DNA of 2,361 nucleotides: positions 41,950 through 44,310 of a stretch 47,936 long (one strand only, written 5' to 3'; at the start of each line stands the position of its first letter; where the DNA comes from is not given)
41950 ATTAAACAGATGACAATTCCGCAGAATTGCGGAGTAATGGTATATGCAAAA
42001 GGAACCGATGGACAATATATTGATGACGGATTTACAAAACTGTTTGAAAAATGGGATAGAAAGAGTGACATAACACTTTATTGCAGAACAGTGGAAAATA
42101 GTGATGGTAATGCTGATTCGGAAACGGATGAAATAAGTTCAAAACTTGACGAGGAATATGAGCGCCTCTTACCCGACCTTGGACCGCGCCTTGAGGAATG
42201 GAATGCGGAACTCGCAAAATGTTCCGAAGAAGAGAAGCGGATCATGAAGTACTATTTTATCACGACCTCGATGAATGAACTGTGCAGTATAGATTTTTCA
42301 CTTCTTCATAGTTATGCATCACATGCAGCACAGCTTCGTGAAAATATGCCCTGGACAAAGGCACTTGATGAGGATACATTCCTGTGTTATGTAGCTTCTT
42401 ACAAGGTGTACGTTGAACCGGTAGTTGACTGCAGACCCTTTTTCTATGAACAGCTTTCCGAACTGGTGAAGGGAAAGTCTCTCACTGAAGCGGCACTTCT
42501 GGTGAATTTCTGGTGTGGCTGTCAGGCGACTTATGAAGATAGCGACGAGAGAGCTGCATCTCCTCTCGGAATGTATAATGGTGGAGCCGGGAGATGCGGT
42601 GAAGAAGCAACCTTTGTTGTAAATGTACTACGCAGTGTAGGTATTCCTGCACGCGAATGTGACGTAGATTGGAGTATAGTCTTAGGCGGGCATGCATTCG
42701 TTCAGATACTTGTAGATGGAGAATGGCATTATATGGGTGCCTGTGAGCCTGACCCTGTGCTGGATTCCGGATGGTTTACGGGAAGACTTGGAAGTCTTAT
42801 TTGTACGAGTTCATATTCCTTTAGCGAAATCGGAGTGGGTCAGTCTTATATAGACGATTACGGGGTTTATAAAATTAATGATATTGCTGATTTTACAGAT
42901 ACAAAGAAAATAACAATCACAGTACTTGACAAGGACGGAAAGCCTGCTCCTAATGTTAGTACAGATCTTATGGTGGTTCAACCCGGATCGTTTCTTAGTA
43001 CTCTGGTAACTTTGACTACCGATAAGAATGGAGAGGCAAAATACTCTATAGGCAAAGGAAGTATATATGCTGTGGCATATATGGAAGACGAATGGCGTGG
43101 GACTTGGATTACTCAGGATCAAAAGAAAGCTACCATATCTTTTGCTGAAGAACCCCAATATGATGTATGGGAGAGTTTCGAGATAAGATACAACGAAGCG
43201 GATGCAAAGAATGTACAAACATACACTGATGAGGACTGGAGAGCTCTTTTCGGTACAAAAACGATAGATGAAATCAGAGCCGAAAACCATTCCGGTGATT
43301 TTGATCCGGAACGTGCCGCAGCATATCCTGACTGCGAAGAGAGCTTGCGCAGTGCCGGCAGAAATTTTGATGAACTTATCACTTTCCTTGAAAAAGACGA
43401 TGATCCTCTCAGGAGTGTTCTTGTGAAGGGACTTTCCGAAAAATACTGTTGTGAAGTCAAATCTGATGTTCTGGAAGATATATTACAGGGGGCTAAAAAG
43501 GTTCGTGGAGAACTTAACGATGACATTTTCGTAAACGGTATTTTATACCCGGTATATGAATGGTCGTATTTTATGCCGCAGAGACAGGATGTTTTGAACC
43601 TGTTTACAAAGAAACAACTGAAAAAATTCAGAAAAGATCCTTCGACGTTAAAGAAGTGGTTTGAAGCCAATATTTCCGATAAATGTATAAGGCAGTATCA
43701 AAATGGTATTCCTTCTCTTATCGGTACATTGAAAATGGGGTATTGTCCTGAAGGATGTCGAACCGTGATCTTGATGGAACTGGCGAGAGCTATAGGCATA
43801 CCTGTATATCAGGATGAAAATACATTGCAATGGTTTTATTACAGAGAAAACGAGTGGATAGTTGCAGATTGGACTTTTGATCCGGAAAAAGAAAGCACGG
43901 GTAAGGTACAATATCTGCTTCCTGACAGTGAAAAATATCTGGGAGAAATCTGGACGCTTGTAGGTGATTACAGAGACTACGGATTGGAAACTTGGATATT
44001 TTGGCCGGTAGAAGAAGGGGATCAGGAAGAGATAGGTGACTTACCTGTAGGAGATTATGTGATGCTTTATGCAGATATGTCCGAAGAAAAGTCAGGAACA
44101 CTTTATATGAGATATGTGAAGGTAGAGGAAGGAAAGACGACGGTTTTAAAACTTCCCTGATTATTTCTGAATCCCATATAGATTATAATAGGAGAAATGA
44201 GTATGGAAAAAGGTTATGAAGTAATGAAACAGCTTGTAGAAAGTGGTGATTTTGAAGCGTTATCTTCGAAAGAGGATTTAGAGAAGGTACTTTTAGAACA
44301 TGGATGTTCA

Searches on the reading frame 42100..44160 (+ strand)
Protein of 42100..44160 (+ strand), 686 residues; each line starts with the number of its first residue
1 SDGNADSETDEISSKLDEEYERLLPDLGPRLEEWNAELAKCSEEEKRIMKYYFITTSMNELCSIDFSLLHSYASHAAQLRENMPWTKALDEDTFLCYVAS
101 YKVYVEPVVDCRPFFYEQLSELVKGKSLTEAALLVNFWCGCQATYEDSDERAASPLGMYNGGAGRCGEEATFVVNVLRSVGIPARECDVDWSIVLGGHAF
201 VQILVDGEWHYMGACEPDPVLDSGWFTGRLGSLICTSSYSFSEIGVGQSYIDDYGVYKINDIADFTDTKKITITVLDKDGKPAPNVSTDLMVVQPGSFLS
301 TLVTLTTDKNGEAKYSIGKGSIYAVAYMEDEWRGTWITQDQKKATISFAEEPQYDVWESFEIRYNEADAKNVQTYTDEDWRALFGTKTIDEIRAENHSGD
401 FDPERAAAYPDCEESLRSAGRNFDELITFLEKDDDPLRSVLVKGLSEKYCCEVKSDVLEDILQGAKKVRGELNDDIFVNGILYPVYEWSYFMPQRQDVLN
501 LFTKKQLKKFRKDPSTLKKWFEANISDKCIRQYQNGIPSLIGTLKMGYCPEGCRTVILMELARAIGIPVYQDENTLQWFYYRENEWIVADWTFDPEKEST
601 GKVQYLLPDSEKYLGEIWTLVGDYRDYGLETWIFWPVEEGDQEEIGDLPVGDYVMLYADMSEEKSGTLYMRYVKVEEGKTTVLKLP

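Call 44: search_solved_structures(query=window:42100-44160:+, max_evalue=10, show_alignments=3)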
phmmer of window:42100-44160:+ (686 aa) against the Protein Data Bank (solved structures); distinct sequences matched with E-value up to 10: 2.
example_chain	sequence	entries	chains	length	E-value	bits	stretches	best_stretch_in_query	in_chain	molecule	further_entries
3e8v_A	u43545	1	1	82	0.13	13.6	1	272-326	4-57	Possible transglutaminase-family protein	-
8fjg_A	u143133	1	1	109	3.9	8.8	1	3-47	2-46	H12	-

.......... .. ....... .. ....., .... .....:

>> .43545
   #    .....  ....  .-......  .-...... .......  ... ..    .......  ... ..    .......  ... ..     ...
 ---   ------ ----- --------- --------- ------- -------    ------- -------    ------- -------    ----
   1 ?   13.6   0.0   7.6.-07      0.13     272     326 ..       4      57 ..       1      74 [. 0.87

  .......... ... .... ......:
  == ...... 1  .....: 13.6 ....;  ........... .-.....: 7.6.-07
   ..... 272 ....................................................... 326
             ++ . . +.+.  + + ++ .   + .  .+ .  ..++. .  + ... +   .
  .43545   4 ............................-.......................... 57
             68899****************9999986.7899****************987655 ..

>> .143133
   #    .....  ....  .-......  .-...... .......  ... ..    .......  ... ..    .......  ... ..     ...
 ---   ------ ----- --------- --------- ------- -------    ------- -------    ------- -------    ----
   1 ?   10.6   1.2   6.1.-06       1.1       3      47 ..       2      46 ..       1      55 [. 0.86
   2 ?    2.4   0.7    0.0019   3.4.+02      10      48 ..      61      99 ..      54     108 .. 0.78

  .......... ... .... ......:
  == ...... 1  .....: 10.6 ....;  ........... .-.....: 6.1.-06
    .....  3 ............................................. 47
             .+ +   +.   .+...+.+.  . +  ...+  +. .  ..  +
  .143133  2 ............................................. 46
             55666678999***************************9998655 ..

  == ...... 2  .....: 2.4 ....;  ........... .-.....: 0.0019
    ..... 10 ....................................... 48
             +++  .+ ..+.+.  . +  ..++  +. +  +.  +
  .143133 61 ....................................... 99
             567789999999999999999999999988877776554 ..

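Call 45: find_homologous_proteins(query=window:42100-44160:+, max_evalue=0.00001)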
Query window:42100-44160:+ (686 aa): 165 proteins with E <= 0.00001 among 8000 candidates; the best 120 are listed.
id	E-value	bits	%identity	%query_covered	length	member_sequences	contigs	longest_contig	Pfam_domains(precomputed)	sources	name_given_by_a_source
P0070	0.0e+0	1589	99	100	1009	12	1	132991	PF01841.26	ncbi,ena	-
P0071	1.6e-283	960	61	98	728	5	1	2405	PF01841.26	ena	-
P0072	4.9e-281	952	59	100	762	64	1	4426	PF01841.26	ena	-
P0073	6.3e-273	925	59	98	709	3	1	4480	PF02369.23,PF01841.26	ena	-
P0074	1.1e-265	901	58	99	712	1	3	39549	PF01841.26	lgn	-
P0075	2.8e-260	884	57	99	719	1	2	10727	PF01841.26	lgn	-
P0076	1.9e-258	878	56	99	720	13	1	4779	PF01841.26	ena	-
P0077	9.3e-257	872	57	98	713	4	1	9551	PF02369.23,PF01841.26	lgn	-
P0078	1.5e-233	795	51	99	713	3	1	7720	PF01841.26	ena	-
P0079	1.6e-227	775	50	98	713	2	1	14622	PF01841.26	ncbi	-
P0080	2.7e-224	765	51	99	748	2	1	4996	PF01841.26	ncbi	-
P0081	3.7e-224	764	52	99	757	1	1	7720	PF01841.26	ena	-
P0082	6.8e-212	724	56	83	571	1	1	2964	PF01841.26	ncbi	-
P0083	2.4e-162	560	42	98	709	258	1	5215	PF01841.26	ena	-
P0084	9.5e-94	333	33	83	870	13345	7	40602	PF01841.26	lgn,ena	-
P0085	1.3e-90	323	41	53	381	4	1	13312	PF01841.26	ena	-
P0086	1.2e-78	283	29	97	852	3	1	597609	PF02369.23,PF01841.26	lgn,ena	-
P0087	9.5e-77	277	29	88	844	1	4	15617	PF01841.26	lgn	-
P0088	5.1e-76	275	30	89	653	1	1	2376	PF01841.26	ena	-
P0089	5.7e-75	271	30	89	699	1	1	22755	PF01841.26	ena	-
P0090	5.8e-75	271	31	93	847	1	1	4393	PF01841.26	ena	-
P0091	2.6e-74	269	30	89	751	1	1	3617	PF01841.26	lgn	-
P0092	3.2e-74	269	32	93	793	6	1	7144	PF01841.26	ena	-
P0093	3.4e-74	269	31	77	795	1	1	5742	PF01841.26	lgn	-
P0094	6.8e-73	264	31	79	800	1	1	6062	PF01841.26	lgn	-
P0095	3.8e-72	262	32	83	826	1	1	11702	PF01841.26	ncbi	-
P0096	1.7e-71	260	29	99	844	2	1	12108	PF01841.26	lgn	-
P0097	1.5e-70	256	30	81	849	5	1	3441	PF01841.26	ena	-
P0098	1.3e-69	253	29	86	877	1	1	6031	PF01841.26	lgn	-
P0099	7.0e-68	248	28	84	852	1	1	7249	PF02369.23,PF01841.26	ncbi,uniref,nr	ncbi:transglutaminase domain-containing protein [Vallitalea maricola]|uniref:Transglutaminase domain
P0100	7.4e-67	244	30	82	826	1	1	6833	PF02369.23,PF01841.26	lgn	-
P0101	1.8e-64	236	28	85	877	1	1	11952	PF01841.26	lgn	-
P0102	2.4e-64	236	30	76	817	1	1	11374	PF01841.26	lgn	-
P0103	6.9e-63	231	30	81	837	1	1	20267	PF18297.7,PF05670.19,PF05833.17,PF01841.26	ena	-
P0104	1.3e-62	230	27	84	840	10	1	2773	PF01841.26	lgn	-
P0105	2.3e-62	229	30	79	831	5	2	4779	PF01841.26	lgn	-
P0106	4.4e-62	229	31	66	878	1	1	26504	PF01841.26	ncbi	-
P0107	2.5e-61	226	27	98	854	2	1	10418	PF01841.26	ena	-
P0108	3.4e-61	226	27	80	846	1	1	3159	PF01841.26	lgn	-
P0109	3.1e-60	222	30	80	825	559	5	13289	PF01841.26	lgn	-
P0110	5.4e-60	222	28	83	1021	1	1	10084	PF01841.26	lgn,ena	-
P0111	8.7e-60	221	26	84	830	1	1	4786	PF02369.23,PF01841.26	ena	-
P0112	9.5e-60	221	26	84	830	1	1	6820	PF01841.26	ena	-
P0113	1.1e-59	221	29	85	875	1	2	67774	PF01841.26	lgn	-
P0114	2.8e-59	219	26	84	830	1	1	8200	PF01841.26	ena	-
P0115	3.4e-59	219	28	81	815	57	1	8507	PF01841.26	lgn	-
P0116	4.0e-59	219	26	98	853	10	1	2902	PF02369.23,PF01841.26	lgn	-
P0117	7.5e-59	218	28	81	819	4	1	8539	PF01841.26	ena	-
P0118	8.9e-59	218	26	99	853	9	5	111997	PF02369.23,PF01841.26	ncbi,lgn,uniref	ncbi:MAG: transglutaminase domain-containing protein [Niameybacter sp.]|uniref:transglutaminase doma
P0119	2.1e-58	216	29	76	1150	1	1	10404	PF06452.17,PF01841.26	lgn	-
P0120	9.9e-58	214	27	82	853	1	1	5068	PF01841.26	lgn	-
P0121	1.1e-57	214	29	79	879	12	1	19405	PF01841.26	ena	-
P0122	1.2e-57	214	32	43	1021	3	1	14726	PF01841.26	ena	-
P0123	1.6e-57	213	28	80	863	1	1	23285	PF01841.26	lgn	-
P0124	6.3e-57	211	27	81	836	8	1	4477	PF01841.26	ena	-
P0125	7.2e-57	211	29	80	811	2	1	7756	PF01841.26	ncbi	-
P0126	7.3e-57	211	28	94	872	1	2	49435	PF02369.23,PF01841.26,PF04473.19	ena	-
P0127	7.3e-56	208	28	81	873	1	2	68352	PF01841.26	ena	-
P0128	8.9e-56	208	38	43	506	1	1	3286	PF13302.14,PF09924.16,PF00583.32,PF01841.26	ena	-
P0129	5.3e-55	205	28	73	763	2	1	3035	PF01841.26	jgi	-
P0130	2.6e-54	203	27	80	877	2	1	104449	PF01841.26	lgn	-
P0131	3.7e-54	202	28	81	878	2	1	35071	PF01841.26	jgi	jgi:transglutaminase-like putative cysteine protease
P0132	8.2e-54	201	28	81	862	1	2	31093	PF01841.26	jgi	jgi:transglutaminase-like putative cysteine protease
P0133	1.0e-53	201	26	79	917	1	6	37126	PF01841.26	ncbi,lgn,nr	ncbi:MAG TPA: hypothetical protein DCZ91_08275 [Lachnospiraceae bacterium]|nr:hypothetical protein [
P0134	1.2e-53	201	28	82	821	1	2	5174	PF02369.23,PF01841.26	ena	-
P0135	2.2e-53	200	26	83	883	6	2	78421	PF01841.26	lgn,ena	-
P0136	7.7e-53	198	27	82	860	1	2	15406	PF02369.23,PF01841.26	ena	-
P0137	8.6e-53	198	26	83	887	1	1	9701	PF02369.23,PF24107.2,PF01841.26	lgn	-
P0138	1.0e-52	198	25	94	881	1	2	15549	PF02369.23,PF01841.26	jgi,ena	-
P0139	1.0e-52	198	25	83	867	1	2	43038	PF01841.26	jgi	-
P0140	1.8e-52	197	28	76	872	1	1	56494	PF01841.26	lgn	-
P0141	1.8e-52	197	28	76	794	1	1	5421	PF01841.26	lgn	-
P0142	1.0e-51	194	27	91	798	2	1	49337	PF01841.26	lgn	-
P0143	1.6e-51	194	27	94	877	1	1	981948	PF01841.26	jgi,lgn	jgi:transglutaminase-like putative cysteine protease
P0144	2.6e-51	193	27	84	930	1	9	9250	PF01841.26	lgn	-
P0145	3.6e-51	192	25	83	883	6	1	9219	PF01841.26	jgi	jgi:transglutaminase-like putative cysteine protease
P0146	4.8e-51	192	28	81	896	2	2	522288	PF01841.26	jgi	jgi:transglutaminase-like putative cysteine protease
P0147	5.1e-51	192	27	91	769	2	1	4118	PF01841.26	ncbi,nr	ncbi:MAG: transglutaminase-like domain-containing protein, partial [Eubacteriales bacterium]|nr:tran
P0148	1.4e-50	190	28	78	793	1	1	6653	PF01841.26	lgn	-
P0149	2.6e-50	190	28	73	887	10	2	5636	PF01841.26,PF04473.19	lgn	-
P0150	4.1e-50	189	27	78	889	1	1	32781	PF02369.23,PF01841.26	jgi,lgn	jgi:transglutaminase-like putative cysteine protease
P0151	6.3e-50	188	26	87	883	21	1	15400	PF01841.26,PF04473.19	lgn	-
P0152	1.6e-49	187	27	77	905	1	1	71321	PF01841.26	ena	-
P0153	2.6e-49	186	26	94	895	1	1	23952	PF02369.23,PF01841.26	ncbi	-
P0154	3.3e-49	186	25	84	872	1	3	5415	PF02369.23,PF01841.26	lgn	-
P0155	3.5e-49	186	29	75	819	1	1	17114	PF01841.26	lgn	-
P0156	5.0e-49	185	29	74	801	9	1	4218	PF01841.26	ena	-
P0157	6.4e-49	185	37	44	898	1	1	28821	PF01841.26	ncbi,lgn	-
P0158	1.1e-48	184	26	94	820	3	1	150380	PF01841.26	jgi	jgi:hypothetical protein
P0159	2.1e-48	183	35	41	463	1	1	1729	PF02369.23,PF01841.26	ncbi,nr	ncbi:MAG: Ig-like domain-containing protein, partial [Bacteroidales bacterium]|nr:Ig-like domain-con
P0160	2.7e-48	183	28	83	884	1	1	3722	PF01841.26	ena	-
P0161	3.0e-48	183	28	76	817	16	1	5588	PF01841.26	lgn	-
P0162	3.7e-48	182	29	77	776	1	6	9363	PF01841.26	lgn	-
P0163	3.8e-48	182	26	81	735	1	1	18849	PF02369.23,PF01841.26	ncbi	ncbi:MAG: transglutaminase domain-containing protein, partial [Cellulosilyticaceae bacterium]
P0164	4.0e-48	182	26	79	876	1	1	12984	PF01841.26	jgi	jgi:hypothetical protein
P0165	8.2e-48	181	26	84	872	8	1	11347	PF02369.23,PF01841.26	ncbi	-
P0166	8.7e-48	181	26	79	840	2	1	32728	PF01841.26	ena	-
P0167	8.8e-48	181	26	94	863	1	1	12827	PF01841.26,PF04473.19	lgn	-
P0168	1.1e-47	181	28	89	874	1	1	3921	PF01841.26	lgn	-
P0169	3.0e-47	179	27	84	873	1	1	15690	PF01841.26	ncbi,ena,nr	ncbi:MAG: transglutaminase-like domain-containing protein [Muribaculaceae bacterium]|nr:transglutami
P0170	3.3e-47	179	28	84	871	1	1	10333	PF01841.26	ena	-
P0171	4.9e-47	179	35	44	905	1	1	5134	PF01841.26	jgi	jgi:transglutaminase-like putative cysteine protease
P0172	4.9e-47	179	29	68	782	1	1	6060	PF01841.26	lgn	-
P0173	1.1e-46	178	26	78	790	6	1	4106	PF01841.26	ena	-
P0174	1.4e-46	177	29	64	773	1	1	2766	PF01841.26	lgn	-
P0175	1.7e-46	177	27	84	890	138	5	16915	PF02369.23,PF01841.26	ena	-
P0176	1.7e-46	177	27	77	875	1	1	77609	PF01841.26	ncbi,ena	-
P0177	4.1e-46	176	29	77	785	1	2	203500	PF01841.26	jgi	jgi:transglutaminase-like putative cysteine protease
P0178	8.2e-46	175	26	84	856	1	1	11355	PF01841.26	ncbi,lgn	-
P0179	1.6e-45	174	29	67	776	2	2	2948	PF01841.26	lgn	-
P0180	2.0e-45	173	27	80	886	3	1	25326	PF01841.26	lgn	-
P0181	5.0e-45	172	26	83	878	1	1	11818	PF01841.26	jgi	jgi:hypothetical protein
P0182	5.1e-45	172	29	77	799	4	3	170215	PF01841.26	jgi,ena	-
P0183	5.3e-45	172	27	84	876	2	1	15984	PF01841.26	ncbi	-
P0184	6.1e-45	172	25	89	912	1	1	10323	PF01841.26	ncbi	-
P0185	6.6e-45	172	29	68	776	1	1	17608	PF01841.26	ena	-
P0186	1.0e-44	171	27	79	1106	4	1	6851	PF03932.21,PF01841.26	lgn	-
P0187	1.3e-44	171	35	41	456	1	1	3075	PF01841.26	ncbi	ncbi:MAG: transglutaminase-like domain-containing protein, partial [Bacteroidales bacterium]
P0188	1.8e-44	170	27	86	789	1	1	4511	PF01841.26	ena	-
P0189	2.2e-44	170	25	81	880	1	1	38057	PF01841.26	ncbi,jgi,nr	ncbi:MAG: transglutaminase-like domain-containing protein [Prevotellaceae bacterium]|jgi:transglutam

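Call 46: find_encoding_contigs(protein=P0074, flank=10000, max_places=2)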
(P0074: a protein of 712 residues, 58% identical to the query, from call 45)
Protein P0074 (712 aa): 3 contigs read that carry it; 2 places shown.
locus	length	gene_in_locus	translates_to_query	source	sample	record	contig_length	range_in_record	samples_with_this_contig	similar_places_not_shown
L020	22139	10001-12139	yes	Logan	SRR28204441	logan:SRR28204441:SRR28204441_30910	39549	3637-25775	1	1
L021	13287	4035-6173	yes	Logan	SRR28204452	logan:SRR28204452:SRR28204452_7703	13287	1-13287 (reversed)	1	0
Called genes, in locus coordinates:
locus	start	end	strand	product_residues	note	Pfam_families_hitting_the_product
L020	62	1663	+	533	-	PF00753:Lactamase_B, PF23023:Anti-Pycsar_Apyc1 (weak), PF12706:Lactamase_B_2 (faint), PF16661:Lactamase_B_6, PF10996:Beta-Casp, PF07521:RMMBL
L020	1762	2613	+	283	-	PF00303:Thymidylat_synt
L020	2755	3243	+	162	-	PF00186:DHFR_1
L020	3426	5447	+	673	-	PF25917:BSH_RND (faint), PF25990:Beta-barrel_YknX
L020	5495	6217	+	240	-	PF00005:ABC_tran, PF02463:SMC_N (faint), PF13304:AAA_21 (faint)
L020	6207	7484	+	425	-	PF12704:MacB_PCD, PF02687:FtsX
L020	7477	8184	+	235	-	PF00072:Response_reg, PF00486:Trans_reg_C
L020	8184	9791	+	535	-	PF00672:HAMP, PF00512:HisKA, PF02518:HATPase_c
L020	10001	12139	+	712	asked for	PF01841:Transglut_core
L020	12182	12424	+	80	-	-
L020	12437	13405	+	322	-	PF00535:Glycos_transf_2, PF10111:Glyco_tranf_2_2 (weak), PF14559:TPR_19 (faint)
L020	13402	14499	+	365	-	PF00535:Glycos_transf_2, PF00515:TPR_1 (faint), PF07719:TPR_2 (faint), PF13181:TPR_8 (faint), PF13428:TPR_14 (faint), PF13424:TPR_12 (faint)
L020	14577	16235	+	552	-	PF12671:Amidase_6, PF05257:CHAP (weak), PF13306:LRR_5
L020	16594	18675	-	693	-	PF13306:LRR_5 (weak), PF03382:DUF285, PF13855:LRR_8 (faint), PF12799:LRR_4 (faint), PF13306:LRR_5, PF03382:DUF285, PF13306:LRR_5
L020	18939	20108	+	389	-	PF04392:ABC_sub_bind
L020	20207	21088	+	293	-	PF02653:BPD_transp_2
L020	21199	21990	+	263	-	PF09818:ABC_ATPase (faint), PF00005:ABC_tran, PF02463:SMC_N, PF13304:AAA_21 (faint)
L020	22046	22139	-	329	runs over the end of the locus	PF13170:DUF4003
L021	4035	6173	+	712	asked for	PF01841:Transglut_core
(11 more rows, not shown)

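Call 47: find_encoding_contigs(protein=P0079, flank=10000, max_places=2)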
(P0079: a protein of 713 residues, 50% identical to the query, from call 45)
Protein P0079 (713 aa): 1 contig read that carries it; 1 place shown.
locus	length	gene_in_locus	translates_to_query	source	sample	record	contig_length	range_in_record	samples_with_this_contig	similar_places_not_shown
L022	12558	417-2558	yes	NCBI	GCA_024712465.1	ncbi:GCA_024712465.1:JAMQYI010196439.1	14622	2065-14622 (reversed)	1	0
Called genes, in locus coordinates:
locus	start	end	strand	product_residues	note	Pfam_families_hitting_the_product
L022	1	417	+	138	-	?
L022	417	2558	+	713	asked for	PF01841:Transglut_core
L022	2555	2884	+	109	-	-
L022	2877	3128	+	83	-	-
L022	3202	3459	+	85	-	-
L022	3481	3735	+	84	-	-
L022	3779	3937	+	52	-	-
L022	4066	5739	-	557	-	PF00669:Flagellin_N, PF00700:Flagellin_C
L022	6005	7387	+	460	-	PF13173:AAA_14, PF13635:DUF4143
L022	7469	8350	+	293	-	PF00005:ABC_tran, PF02463:SMC_N, PF13304:AAA_21 (faint)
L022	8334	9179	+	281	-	PF00005:ABC_tran, PF02463:SMC_N (weak), PF13304:AAA_21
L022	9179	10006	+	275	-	PF02361:CbiQ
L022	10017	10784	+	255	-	PF01416:PseudoU_synth_1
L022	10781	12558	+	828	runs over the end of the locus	PF09587:PGA_cap, PF02585:PIG-L (weak)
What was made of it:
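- A flagellin gene lies next to the peptides in L022 (call 47).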

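Call 51: find_encoding_contigs(protein=P0070, flank=10000, max_places=1)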
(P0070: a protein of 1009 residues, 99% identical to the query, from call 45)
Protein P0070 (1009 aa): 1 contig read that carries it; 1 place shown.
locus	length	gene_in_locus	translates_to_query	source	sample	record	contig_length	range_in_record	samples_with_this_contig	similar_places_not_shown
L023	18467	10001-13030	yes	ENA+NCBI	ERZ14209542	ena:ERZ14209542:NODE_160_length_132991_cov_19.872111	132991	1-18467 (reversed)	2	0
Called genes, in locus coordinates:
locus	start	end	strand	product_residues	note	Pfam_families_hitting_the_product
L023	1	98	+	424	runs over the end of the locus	PF13173:AAA_14, PF13635:DUF4143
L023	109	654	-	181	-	PF00005:ABC_tran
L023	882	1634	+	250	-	PF00005:ABC_tran, PF13304:AAA_21 (weak)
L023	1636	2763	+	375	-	PF12698:ABC2_membrane_3, PF01061:ABC2_membrane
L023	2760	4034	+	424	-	PF12698:ABC2_membrane_3, PF01061:ABC2_membrane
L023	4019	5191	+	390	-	PF07730:HisKA_3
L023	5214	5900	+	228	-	PF00072:Response_reg, PF00196:GerE, PF08281:Sigma70_r4_2 (weak)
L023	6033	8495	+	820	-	PF01915:Glyco_hydro_3_C, PF14310:Fn3-like, PF00933:Glyco_hydro_3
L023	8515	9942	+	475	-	-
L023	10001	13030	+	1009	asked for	PF01841:Transglut_core (weak)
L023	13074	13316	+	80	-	-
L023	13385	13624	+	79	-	-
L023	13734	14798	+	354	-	PF00535:Glycos_transf_2, PF10111:Glyco_tranf_2_2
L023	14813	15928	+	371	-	PF00535:Glycos_transf_2, PF07719:TPR_2 (faint), PF13176:TPR_7 (faint), PF13181:TPR_8 (faint), PF00515:TPR_1 (faint), PF13428:TPR_14 (faint)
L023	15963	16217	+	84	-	-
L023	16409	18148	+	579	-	PF09820:AAA-ATPase_like, PF08011:PDDEXK_9 (weak)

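Call 58: predict_structure(alignment_id=A4)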
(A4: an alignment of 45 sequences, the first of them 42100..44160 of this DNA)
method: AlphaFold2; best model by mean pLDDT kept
length: 686 residues; sequences in the alignment: 45
mean_pLDDT: 91.9   pTM: 0.92
mean pLDDT of the five models: 91.9, 91.7, 90.8, 90.8, 90.6
residues with pLDDT >= 90: 528; 70-90: 142; 50-70: 12; < 50: 4
segments of 3 or more residues with pLDDT < 50: 1-4
pLDDT, mean of each block of 10 residues (from residue 1): 56 93 94 95 97 94 94 98 96 95 92 98 97 98 89 93 93 98 95 79 96 91 91 93 88 91 94 98 96 81 94 96 93 94 97 93 89 94 94 96 98 97 98 97 93 96 95 94 81 92 97 96 95 88 94 92 95 87 93 76 85 88 78 85 80 91 89 94 90
secondary structure, 60 per line:
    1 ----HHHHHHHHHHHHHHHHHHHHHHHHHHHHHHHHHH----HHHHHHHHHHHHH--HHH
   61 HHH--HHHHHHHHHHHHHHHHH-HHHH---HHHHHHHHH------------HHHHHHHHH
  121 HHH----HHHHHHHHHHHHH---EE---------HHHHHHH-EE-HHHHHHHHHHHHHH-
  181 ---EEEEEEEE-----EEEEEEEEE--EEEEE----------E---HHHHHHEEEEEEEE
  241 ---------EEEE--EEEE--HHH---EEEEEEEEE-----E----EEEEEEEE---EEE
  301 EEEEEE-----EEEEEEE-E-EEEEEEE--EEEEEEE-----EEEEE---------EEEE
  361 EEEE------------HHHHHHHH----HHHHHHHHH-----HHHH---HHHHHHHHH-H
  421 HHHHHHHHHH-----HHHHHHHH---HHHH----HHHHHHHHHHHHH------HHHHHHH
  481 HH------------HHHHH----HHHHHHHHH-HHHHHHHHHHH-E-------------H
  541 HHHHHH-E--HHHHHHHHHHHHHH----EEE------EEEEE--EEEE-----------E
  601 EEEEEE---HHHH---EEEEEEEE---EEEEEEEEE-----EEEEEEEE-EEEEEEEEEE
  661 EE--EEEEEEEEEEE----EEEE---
elements in order: H5-38 H43-55 H58-63 H66-82 H84-87 H91-99 H112-123 H128-140 H155-161 H166-179 E184-191 E197-205 E208-212 H227-232 E233-240 E250-253 E256-259 E268-276 E287-294 E298-306 E312-318 E322-328 E331-337 E343-347 E357-364 H377-384 H389-397 H403-406 H410-418 H420-430 H436-443 H447-450 H455-467 H474-482 H495-499 H504-512 H514-524 H540-546 H551-564 E569-571 E578-582 E585-588 E600-606 H610-613 E617-624 E628-636 E642-649 E651-662 E665-675 E680-683
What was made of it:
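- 41131..44160 (+): Secreted transglutaminase-fold protein (1009 aa). It has an N-terminal signal/anchor, a PF01841 core with invariant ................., and a Big_1 Ig-like domain. It is the first gene of the conserved Asp-type module. The AF2 model has pLDDT 91.9 (call 58).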
